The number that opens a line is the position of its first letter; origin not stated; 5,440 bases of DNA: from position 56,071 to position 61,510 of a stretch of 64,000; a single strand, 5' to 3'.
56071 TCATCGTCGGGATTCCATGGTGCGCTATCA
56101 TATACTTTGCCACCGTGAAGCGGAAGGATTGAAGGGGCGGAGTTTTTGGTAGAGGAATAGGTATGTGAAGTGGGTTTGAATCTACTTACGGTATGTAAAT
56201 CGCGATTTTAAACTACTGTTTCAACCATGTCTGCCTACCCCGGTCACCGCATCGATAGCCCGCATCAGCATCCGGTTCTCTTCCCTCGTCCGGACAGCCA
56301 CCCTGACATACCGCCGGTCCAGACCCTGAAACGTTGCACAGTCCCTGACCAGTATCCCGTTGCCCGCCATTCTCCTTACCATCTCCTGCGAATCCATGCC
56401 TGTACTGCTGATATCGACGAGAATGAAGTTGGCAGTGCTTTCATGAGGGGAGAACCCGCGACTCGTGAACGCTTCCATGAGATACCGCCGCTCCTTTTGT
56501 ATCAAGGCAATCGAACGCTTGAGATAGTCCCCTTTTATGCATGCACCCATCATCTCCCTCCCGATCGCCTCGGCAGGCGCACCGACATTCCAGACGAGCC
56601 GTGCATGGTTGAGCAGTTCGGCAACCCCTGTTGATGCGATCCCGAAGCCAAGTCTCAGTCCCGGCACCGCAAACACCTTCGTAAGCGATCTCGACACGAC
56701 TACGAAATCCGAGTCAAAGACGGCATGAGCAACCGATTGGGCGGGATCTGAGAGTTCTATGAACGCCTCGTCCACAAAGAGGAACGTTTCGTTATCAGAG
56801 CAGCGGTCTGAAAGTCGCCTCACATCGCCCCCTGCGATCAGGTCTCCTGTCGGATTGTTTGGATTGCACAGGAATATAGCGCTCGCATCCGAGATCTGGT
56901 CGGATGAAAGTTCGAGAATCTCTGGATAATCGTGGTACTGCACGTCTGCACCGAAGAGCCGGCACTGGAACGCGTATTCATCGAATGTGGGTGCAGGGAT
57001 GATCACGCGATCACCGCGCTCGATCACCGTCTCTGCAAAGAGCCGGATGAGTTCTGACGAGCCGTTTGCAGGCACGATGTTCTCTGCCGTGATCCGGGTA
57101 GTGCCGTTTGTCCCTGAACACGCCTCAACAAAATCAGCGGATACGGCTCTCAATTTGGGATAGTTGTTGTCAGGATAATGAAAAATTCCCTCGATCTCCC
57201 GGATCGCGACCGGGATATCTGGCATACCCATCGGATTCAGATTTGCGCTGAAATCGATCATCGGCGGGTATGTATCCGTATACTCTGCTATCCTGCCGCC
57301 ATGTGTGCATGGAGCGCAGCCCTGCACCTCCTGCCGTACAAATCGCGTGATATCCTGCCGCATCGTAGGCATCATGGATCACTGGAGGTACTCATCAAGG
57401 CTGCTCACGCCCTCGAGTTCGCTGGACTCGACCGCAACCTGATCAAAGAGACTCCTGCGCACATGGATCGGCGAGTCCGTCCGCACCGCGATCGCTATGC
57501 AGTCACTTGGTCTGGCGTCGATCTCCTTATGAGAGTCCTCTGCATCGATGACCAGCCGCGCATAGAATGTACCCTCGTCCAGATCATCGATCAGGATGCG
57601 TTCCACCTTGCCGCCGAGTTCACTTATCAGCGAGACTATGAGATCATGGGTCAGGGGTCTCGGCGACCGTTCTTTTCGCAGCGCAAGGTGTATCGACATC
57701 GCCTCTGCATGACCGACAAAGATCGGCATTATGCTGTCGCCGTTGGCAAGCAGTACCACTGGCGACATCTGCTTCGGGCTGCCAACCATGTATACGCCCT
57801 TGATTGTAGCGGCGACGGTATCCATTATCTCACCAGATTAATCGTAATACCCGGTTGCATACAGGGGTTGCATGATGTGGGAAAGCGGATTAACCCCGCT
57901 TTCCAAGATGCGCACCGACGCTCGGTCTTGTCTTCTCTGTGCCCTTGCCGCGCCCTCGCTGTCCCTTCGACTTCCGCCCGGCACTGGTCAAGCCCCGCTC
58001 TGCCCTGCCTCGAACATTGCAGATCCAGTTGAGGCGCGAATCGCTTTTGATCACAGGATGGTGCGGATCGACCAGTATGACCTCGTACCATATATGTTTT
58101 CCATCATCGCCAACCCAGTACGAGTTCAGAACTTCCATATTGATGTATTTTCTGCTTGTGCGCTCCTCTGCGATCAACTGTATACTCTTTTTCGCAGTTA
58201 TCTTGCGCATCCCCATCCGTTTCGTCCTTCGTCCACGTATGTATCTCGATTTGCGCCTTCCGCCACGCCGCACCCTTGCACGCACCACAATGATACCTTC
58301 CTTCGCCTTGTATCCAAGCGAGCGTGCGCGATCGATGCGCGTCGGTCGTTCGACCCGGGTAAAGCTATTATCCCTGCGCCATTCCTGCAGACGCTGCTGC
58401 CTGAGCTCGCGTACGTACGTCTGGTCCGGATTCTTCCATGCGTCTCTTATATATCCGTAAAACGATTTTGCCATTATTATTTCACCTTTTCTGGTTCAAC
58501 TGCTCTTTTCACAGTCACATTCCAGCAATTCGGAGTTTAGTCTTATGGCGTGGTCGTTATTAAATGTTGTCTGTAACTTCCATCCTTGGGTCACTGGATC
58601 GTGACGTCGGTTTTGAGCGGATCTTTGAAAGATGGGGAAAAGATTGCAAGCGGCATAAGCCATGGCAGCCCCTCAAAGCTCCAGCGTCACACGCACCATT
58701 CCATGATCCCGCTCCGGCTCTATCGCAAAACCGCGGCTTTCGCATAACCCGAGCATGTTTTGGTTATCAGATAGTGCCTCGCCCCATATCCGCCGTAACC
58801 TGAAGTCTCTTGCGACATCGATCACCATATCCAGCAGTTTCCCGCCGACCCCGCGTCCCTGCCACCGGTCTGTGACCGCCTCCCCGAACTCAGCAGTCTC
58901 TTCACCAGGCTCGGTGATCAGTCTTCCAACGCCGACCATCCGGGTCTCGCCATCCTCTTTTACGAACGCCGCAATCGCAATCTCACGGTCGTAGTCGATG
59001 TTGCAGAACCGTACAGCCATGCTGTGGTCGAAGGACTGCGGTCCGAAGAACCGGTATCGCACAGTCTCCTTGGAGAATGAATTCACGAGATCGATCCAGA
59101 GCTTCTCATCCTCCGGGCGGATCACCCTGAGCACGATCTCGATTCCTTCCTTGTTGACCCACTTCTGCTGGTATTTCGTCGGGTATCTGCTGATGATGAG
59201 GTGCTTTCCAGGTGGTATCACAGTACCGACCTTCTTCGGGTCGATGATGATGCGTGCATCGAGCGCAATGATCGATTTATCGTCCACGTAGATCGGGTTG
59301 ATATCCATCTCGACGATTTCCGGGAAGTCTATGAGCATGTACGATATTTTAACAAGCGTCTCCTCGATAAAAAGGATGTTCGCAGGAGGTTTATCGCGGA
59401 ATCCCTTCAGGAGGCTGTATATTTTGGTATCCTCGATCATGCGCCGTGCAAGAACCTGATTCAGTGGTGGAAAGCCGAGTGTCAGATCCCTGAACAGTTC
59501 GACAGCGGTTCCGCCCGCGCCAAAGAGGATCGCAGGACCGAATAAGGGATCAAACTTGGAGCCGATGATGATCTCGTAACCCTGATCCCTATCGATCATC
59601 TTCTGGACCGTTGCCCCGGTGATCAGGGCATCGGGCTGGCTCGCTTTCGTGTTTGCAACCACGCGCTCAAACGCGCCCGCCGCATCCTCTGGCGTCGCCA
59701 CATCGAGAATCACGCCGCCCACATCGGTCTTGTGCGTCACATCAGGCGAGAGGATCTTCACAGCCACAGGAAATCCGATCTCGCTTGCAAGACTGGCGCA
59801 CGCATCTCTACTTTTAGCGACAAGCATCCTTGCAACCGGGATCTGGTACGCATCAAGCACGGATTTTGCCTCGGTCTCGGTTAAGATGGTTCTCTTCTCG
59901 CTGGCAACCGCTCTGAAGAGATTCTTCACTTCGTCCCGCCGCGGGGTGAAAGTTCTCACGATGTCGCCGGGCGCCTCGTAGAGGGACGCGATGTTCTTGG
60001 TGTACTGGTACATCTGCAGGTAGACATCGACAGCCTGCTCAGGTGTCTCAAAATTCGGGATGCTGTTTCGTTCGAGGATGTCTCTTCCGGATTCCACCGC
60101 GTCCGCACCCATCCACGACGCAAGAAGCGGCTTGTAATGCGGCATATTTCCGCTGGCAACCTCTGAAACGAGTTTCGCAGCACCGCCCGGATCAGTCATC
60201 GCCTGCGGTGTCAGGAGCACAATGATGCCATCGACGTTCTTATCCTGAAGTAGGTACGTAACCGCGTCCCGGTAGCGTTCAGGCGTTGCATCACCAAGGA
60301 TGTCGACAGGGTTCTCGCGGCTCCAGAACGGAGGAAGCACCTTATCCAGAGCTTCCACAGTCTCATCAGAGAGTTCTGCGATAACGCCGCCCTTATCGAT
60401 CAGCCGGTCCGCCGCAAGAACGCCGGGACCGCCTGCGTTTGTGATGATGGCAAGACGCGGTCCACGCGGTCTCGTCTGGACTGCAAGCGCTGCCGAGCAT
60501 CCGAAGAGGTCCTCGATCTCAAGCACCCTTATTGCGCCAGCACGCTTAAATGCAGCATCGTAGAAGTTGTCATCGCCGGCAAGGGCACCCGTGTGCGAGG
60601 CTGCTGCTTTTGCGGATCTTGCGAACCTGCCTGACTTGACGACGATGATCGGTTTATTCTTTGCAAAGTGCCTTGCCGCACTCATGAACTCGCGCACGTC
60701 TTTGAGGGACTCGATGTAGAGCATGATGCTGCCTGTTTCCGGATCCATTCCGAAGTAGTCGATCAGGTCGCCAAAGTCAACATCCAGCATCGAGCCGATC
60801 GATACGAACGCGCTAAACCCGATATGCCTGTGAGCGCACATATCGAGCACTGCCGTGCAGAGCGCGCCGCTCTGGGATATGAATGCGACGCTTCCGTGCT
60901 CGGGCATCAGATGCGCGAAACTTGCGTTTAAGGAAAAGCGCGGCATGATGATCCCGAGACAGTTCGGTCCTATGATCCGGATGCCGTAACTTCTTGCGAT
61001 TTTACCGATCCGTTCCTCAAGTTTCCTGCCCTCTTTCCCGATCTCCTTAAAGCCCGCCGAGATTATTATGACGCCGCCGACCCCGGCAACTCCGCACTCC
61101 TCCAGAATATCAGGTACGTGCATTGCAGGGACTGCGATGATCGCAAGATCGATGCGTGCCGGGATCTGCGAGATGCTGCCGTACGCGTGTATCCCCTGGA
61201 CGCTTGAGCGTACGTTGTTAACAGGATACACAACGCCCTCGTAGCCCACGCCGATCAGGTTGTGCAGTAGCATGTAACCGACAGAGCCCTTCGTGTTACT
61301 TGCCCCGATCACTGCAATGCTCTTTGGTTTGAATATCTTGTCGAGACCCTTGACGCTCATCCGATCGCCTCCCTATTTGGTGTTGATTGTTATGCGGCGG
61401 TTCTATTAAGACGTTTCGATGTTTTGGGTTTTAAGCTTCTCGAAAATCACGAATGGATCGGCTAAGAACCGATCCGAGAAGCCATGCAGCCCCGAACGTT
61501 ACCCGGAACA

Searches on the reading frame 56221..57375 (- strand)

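Call 58: search_protein_families(library=pfam, proteins=[window:56221-57375:-], max_evalue=0.00001)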
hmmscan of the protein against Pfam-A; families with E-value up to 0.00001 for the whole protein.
window:56221-57375:- (384 aa): 1 family
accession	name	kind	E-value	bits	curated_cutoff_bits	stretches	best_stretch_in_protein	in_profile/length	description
PF00155.27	Aminotran_1_2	-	3.3e-40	138.8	19.7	1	39-374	3-361/361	Aminotransferase class I and II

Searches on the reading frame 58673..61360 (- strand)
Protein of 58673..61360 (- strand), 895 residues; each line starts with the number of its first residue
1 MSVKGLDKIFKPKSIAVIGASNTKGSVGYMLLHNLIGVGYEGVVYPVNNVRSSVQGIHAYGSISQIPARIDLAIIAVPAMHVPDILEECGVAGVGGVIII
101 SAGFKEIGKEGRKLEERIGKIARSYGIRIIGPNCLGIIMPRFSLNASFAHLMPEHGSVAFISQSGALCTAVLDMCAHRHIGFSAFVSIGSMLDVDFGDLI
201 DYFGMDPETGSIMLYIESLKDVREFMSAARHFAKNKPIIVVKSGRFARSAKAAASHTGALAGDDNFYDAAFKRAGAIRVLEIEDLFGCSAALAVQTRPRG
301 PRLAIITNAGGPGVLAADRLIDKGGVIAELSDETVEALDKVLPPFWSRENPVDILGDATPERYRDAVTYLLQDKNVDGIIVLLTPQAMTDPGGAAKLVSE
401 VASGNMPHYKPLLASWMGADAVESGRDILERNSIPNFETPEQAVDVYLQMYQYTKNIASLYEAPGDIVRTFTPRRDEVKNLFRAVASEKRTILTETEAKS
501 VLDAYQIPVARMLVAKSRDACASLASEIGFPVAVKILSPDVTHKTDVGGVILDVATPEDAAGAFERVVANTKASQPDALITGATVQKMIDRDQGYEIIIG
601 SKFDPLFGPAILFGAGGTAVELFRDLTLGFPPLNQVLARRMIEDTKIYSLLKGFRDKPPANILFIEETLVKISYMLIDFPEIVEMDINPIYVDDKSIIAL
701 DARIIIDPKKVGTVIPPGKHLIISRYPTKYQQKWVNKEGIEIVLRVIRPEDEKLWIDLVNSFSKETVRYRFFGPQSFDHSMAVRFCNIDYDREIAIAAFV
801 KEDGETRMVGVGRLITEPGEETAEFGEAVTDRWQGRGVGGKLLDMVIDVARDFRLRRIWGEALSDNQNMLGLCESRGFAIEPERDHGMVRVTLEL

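Call 58: search_protein_families(library=pfam, proteins=[window:58673-61360:-], max_evalue=0.00001)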
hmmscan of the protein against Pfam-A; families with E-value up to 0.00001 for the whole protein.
window:58673-61360:- (895 aa): 8 families
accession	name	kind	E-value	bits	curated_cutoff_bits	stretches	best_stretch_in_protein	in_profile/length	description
PF13549.11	ATP-grasp_5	-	1.5e-81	273.4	27.6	1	485-706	2-221/221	ATP-grasp domain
PF13607.11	Succ_CoA_lig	-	2.6e-55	186.4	27.4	1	156-291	2-137/138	Succinyl-CoA ligase like flavodoxin domain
PF13380.12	CoA_binding_2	-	5.1e-23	82.2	22.8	1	13-139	1-115/116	CoA binding domain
PF19045.5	Ligase_CoA_2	-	2.2e-16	60.7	23.7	1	304-457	2-158/162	Ligase-CoA domain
PF02629.25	CoA_binding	-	1.1e-12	48.9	22.3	1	11-103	2-97/97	CoA binding domain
PF00583.31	Acetyltransf_1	-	7.4e-10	39.6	20.7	1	779-878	18-116/116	Acetyltransferase (GNAT) family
PF13302.13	Acetyltransf_3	-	2.1e-08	35.4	25.4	1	742-878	2-137/138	Acetyltransferase (GNAT) domain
PF00549.24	Ligase_CoA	-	5.2e-06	27.1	24.5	0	332-443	9-121/128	CoA-ligase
